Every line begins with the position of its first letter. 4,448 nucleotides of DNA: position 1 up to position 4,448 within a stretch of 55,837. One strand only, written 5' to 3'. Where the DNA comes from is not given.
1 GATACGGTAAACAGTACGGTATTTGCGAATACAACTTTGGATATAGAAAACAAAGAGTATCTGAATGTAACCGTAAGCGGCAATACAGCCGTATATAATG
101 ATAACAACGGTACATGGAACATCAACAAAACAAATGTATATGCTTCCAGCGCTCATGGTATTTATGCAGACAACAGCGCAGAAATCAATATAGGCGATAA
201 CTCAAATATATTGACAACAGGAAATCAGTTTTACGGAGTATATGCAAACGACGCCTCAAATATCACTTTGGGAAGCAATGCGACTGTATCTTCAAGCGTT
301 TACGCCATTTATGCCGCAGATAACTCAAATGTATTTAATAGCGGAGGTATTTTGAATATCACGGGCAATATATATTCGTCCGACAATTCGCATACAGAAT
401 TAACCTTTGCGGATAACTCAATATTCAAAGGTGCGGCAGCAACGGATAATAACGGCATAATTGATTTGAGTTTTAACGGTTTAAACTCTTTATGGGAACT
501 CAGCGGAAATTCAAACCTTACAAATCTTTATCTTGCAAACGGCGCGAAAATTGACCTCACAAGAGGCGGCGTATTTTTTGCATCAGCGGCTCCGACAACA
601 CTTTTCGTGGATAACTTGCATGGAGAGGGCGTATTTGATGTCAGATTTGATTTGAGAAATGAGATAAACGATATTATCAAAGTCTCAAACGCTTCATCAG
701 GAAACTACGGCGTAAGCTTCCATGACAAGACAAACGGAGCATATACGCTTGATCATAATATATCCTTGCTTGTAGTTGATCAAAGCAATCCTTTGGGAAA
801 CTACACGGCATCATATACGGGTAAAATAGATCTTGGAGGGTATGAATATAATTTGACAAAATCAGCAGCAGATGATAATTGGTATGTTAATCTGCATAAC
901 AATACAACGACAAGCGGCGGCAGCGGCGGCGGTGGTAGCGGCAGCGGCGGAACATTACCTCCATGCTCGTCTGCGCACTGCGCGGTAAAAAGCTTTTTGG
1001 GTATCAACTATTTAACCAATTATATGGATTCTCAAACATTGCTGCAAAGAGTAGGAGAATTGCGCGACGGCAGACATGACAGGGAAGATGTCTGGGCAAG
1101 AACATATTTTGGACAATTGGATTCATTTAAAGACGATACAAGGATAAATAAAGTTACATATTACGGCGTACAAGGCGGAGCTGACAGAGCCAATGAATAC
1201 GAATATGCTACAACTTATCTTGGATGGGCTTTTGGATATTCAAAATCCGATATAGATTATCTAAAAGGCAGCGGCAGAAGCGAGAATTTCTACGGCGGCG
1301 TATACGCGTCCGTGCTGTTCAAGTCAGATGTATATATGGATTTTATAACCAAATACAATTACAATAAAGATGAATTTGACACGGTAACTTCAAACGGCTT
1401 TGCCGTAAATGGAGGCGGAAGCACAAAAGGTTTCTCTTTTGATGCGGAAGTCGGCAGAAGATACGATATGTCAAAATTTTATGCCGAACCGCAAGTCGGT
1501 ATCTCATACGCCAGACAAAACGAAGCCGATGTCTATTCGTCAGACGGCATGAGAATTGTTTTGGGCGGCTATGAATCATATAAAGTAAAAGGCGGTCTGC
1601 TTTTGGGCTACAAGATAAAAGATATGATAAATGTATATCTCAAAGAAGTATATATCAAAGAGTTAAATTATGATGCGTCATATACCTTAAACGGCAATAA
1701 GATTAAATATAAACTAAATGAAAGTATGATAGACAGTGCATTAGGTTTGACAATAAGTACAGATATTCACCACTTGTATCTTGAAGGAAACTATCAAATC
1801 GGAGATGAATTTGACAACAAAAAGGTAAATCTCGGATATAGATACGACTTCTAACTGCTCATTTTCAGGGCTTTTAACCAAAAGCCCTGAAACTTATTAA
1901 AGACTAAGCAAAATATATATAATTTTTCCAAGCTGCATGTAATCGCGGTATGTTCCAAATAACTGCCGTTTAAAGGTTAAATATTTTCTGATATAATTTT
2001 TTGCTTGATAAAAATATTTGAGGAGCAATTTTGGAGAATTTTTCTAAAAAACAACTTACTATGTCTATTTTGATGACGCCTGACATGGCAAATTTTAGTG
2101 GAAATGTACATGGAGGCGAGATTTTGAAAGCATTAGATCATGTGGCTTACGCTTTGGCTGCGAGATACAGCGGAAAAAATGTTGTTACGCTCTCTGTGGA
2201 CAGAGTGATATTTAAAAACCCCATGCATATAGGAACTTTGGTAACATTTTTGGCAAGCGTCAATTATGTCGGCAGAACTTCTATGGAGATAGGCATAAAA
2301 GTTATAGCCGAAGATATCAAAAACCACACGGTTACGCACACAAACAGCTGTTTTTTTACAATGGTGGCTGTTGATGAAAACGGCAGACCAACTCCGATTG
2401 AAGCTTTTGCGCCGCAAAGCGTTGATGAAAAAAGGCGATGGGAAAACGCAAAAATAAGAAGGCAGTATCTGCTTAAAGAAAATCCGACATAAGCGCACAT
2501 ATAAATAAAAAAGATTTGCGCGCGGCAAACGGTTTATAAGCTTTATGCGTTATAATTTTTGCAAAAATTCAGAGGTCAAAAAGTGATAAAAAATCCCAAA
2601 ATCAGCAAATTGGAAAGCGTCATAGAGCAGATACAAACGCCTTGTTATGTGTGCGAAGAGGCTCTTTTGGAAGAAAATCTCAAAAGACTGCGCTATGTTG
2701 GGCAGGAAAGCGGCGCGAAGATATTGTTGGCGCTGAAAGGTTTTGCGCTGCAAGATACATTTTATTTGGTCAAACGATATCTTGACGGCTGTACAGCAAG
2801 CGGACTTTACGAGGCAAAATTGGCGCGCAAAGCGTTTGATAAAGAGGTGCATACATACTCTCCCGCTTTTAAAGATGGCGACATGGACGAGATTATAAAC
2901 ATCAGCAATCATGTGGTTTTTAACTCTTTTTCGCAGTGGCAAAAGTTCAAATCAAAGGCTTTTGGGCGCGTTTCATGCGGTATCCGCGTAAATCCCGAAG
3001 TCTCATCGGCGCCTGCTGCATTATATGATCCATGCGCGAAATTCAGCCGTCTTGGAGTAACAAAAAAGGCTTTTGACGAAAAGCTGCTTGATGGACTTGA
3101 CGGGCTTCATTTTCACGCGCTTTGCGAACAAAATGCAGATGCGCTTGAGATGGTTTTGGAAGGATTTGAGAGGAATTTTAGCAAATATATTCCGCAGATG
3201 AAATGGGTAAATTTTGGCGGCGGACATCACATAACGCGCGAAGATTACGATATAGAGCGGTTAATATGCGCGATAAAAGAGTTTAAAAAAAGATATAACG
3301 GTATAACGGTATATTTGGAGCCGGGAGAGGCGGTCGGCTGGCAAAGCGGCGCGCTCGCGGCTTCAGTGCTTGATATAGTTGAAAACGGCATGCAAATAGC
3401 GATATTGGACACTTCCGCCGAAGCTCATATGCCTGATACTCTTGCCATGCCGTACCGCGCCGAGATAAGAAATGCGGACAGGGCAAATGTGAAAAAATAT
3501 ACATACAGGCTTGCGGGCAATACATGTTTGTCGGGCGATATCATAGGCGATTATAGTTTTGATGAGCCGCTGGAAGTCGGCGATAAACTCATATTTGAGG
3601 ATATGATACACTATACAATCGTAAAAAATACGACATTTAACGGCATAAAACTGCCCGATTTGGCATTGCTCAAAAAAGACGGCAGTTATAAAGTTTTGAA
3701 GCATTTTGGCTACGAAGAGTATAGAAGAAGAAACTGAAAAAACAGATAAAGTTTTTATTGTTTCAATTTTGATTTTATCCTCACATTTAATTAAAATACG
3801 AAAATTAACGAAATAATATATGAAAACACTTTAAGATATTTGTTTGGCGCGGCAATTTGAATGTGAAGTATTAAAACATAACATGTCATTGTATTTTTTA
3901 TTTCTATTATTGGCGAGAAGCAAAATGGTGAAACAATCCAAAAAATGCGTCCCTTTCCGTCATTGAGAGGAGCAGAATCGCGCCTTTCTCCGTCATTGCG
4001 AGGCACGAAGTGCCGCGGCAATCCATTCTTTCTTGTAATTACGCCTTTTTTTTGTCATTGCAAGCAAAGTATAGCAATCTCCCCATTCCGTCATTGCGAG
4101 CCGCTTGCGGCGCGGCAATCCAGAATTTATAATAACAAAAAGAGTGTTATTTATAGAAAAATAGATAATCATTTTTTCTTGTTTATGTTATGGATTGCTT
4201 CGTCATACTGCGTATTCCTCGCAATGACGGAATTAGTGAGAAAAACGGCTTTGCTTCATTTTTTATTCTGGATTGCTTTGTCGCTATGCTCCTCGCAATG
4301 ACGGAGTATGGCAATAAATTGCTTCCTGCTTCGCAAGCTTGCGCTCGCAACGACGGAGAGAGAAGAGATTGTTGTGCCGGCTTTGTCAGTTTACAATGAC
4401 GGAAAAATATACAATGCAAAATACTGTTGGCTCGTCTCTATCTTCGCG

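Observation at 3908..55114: About 90 copies of a 35-42 bp hairpin repeat whose central stem varies but stays complementary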

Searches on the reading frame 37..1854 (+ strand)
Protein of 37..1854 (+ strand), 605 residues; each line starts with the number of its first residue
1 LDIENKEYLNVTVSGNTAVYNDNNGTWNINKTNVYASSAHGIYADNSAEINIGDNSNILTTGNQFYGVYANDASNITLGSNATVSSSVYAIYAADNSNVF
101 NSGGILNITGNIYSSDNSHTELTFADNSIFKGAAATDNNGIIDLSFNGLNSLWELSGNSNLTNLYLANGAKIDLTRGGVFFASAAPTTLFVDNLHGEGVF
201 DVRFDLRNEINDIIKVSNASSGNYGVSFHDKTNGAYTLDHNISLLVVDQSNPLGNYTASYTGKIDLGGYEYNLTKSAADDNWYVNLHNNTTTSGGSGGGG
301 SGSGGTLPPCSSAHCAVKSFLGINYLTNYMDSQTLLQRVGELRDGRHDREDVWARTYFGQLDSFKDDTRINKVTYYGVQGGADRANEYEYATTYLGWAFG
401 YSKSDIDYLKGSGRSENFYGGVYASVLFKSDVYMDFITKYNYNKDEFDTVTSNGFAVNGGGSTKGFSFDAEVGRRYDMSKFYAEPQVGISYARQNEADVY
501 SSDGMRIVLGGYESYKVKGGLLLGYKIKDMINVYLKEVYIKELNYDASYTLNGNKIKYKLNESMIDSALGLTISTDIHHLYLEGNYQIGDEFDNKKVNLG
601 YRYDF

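Call 16: search_protein_families(library=pfam, proteins=[window:37-1854:+])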
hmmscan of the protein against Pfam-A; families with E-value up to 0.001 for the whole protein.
window:37-1854:+ (605 aa): 2 families
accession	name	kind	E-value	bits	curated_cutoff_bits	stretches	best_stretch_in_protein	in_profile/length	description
PF03797.25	Autotransporter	-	8.1e-22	78.6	26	1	352-586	1-254/255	Autotransporter beta-domain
PF03212.20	Pertactin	-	8.5e-14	52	22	1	171-283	3-118/121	Pertactin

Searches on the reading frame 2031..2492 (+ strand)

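Call 83: search_protein_families(library=pfam, proteins=[window:2031-2492:+], max_evalue=0.00001)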
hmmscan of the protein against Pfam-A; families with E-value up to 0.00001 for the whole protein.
window:2031-2492:+ (153 aa): 1 family
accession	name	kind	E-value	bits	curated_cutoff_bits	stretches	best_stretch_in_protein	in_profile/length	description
PF03061.28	4HBT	-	6.4e-16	58.9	20.6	1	24-96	2-75/79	Thioesterase superfamily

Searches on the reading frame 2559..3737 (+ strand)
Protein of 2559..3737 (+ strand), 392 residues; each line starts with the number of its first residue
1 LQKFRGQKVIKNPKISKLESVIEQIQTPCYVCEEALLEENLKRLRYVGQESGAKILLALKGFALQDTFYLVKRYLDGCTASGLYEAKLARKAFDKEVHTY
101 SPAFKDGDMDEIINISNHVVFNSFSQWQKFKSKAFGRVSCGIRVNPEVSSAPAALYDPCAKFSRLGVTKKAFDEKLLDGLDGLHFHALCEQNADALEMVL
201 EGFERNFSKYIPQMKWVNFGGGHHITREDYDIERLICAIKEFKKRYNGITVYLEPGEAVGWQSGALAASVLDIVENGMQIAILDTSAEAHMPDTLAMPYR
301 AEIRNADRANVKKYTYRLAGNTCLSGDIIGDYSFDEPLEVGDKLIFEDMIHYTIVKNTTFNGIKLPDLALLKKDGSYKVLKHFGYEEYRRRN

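Call 16: search_protein_families(library=pfam, proteins=[window:2559-3737:+])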
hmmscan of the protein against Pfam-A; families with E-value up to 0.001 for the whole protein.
window:2559-3737:+ (392 aa): 1 family
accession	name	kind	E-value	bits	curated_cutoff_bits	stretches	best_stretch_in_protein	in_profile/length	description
PF00278.28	Orn_DAP_Arg_deC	-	2.5e-14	53.7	23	1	85-349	5-94/95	Pyridoxal-dependent decarboxylase, C-terminal sheet domain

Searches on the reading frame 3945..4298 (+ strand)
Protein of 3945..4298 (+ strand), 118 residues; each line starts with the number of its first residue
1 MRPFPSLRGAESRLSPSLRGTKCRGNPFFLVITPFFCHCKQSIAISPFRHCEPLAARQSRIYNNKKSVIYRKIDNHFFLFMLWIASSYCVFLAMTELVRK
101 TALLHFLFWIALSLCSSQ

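Call 72: find_homologous_proteins(query=window:3945-4298:+, max_evalue=0.001)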
Query window:3945-4298:+ (118 aa): 1 proteins with E <= 0.001 among 131 candidates.
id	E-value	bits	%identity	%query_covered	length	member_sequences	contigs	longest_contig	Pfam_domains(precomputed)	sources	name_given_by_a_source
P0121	8.3e-6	44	37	50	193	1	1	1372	-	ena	-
